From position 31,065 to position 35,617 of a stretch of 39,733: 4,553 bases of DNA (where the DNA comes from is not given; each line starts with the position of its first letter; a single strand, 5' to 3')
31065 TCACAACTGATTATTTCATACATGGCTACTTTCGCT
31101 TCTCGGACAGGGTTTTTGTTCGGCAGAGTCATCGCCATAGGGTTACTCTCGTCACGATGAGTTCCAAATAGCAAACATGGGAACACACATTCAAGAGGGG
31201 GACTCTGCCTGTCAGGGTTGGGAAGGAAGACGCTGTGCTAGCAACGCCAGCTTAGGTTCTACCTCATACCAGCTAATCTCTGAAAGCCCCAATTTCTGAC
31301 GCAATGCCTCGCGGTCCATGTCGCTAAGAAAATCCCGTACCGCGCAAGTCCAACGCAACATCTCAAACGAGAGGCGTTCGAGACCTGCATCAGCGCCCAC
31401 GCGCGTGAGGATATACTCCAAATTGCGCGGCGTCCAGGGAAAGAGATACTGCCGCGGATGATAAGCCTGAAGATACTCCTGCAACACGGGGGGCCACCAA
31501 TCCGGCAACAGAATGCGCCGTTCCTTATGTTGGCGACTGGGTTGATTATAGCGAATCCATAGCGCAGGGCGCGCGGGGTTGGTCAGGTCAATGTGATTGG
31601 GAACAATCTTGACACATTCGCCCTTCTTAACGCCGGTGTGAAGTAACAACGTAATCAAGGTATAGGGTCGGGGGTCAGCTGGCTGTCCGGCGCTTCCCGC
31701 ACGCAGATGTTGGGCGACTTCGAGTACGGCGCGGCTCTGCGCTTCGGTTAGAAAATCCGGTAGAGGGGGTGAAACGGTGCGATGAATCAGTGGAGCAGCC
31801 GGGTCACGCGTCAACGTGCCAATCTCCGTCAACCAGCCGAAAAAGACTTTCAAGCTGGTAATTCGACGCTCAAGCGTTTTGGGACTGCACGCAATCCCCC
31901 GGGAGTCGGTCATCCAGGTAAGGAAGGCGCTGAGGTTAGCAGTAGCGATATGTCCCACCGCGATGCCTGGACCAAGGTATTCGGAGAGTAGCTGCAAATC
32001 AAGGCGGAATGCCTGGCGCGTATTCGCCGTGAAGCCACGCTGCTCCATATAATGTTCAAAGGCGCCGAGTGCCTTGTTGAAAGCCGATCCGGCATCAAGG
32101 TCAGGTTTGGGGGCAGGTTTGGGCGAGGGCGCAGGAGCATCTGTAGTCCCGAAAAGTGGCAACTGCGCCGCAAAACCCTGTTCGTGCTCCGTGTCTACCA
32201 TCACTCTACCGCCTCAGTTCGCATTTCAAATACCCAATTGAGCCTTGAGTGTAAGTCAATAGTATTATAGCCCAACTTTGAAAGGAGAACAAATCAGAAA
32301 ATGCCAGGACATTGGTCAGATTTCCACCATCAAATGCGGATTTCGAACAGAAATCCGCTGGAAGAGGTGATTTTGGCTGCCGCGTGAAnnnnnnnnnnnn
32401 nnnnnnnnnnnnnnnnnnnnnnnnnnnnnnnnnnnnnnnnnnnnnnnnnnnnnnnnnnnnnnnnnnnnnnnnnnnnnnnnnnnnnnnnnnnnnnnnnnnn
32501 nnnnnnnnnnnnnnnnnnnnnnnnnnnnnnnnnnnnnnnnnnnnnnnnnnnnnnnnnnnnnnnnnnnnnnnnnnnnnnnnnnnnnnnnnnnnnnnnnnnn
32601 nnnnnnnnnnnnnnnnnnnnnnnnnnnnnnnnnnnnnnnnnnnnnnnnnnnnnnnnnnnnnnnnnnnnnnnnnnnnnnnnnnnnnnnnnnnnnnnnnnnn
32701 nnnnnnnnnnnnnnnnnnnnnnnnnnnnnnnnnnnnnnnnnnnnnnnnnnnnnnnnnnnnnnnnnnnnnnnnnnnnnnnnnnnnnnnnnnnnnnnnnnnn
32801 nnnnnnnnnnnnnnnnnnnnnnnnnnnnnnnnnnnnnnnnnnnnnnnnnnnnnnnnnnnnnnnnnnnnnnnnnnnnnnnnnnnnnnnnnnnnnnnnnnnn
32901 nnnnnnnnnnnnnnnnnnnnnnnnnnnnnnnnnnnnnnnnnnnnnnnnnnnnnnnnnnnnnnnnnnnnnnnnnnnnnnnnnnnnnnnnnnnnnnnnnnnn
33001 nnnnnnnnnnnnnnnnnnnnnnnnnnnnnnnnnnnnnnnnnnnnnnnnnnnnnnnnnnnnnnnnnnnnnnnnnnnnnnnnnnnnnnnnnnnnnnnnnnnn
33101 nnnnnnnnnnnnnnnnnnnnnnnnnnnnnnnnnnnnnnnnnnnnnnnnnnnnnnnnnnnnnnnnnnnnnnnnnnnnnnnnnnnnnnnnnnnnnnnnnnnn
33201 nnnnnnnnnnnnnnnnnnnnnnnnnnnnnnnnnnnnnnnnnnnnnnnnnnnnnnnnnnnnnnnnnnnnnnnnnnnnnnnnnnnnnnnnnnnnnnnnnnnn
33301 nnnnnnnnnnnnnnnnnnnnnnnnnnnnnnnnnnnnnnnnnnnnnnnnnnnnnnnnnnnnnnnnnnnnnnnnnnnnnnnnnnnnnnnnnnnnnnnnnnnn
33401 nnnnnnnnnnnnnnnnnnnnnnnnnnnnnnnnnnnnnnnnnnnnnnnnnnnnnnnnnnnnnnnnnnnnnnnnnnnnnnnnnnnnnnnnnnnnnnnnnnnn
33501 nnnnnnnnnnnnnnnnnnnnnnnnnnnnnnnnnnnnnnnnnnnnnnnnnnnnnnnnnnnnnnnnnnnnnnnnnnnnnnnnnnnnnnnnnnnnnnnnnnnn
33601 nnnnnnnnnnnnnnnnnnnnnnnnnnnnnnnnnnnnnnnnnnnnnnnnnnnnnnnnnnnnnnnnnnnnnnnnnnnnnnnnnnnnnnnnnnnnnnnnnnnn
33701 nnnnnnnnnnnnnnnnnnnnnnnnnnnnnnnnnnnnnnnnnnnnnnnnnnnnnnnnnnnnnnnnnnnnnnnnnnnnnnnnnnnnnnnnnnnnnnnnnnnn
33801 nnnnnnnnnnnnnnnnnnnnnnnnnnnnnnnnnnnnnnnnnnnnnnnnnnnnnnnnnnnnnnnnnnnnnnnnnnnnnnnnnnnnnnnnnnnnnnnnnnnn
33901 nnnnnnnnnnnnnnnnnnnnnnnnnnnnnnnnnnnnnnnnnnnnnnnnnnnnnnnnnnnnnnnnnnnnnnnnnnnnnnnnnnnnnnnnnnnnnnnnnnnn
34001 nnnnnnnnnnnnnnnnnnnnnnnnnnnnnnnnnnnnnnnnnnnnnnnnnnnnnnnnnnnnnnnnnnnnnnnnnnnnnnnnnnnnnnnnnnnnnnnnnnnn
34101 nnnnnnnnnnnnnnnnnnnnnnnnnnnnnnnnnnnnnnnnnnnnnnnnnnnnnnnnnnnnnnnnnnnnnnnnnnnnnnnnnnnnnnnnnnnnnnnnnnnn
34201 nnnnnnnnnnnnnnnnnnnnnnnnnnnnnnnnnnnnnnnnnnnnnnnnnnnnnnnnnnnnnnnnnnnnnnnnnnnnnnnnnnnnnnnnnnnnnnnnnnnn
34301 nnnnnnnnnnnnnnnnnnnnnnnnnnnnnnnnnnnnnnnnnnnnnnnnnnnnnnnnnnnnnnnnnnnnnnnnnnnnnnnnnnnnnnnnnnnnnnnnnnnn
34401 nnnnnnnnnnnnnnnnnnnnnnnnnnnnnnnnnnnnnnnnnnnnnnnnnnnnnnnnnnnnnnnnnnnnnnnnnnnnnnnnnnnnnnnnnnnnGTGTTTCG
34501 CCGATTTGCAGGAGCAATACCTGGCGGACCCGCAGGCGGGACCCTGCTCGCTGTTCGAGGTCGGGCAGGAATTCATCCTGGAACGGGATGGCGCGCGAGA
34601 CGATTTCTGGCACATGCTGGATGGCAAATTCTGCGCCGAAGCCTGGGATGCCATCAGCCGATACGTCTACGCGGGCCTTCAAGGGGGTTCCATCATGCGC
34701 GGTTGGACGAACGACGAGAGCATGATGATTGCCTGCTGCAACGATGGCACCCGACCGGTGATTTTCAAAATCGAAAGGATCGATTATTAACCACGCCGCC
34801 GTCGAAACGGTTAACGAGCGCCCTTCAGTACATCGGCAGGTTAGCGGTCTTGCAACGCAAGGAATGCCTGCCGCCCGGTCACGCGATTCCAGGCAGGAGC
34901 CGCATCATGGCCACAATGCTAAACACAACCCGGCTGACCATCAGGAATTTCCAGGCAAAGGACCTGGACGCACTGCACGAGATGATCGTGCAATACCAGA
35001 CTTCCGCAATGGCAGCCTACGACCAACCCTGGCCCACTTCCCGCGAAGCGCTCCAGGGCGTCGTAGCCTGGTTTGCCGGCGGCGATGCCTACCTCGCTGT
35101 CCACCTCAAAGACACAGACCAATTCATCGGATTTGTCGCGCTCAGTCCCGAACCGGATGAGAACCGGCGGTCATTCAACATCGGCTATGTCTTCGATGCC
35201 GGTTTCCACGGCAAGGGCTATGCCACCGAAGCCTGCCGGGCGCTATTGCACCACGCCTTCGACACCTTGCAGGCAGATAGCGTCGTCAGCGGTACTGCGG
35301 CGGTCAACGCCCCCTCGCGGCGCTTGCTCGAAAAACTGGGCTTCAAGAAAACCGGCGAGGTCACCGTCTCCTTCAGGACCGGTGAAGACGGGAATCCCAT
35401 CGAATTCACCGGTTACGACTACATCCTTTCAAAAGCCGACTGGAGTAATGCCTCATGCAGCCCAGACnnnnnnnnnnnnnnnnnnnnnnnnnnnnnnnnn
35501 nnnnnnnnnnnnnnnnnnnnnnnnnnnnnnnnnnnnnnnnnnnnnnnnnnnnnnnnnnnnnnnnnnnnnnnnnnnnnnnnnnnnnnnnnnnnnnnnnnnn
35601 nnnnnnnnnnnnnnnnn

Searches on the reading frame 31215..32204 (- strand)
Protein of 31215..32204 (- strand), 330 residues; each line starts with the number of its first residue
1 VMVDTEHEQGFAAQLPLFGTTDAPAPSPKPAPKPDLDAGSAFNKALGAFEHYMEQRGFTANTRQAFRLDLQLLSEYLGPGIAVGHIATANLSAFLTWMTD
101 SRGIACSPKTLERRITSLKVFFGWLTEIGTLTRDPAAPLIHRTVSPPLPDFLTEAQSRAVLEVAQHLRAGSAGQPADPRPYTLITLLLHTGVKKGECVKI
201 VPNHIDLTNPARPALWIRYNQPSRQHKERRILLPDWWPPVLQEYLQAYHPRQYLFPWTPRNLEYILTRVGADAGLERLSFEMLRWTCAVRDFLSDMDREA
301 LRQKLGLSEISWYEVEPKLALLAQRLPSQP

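Call 11: search_protein_families(library=pfam, proteins=[window:31215-32204:-], max_evalue=0.01)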
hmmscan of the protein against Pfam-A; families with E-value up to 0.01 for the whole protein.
window:31215-32204:- (330 aa): 3 families
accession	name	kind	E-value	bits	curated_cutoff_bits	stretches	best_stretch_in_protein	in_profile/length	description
PF02899.23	Phage_int_SAM_1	-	1.2e-08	35.5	22.3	1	49-126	4-80/83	Phage integrase, N-terminal SAM-like domain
PF00589.27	Phage_integrase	-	2.1e-06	28.1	27.1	1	151-311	2-160/172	Phage integrase family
PF13495.12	Phage_int_SAM_4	-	0.00013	22.7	27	1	48-126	4-79/85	Phage integrase, N-terminal SAM-like domain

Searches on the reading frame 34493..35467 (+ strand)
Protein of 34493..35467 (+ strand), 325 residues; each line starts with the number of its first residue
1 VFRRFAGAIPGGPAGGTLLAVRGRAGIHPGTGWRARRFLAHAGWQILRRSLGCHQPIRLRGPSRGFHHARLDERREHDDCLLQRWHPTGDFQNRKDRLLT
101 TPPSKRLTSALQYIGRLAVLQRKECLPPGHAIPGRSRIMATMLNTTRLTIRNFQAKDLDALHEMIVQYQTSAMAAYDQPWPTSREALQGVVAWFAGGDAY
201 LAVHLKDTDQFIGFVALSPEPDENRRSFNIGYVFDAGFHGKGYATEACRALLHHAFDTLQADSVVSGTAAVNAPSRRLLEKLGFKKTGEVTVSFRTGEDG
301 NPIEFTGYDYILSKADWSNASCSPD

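Call 74: search_protein_families(library=pfam, proteins=[window:34493-35467:+], max_evalue=0.0001)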
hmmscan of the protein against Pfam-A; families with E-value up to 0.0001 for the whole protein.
window:34493-35467:+ (325 aa): 3 families
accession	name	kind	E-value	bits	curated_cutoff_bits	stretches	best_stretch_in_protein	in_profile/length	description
PF13302.13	Acetyltransf_3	-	3.2e-30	106.1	25.4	1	147-285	1-138/138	Acetyltransferase (GNAT) domain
PF00583.31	Acetyltransf_1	-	1.3e-13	51.6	20.7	1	172-284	8-116/116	Acetyltransferase (GNAT) family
PF13523.12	Acetyltransf_8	-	3e-06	27.4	27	1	235-291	88-144/145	Acetyltransferase (GNAT) domain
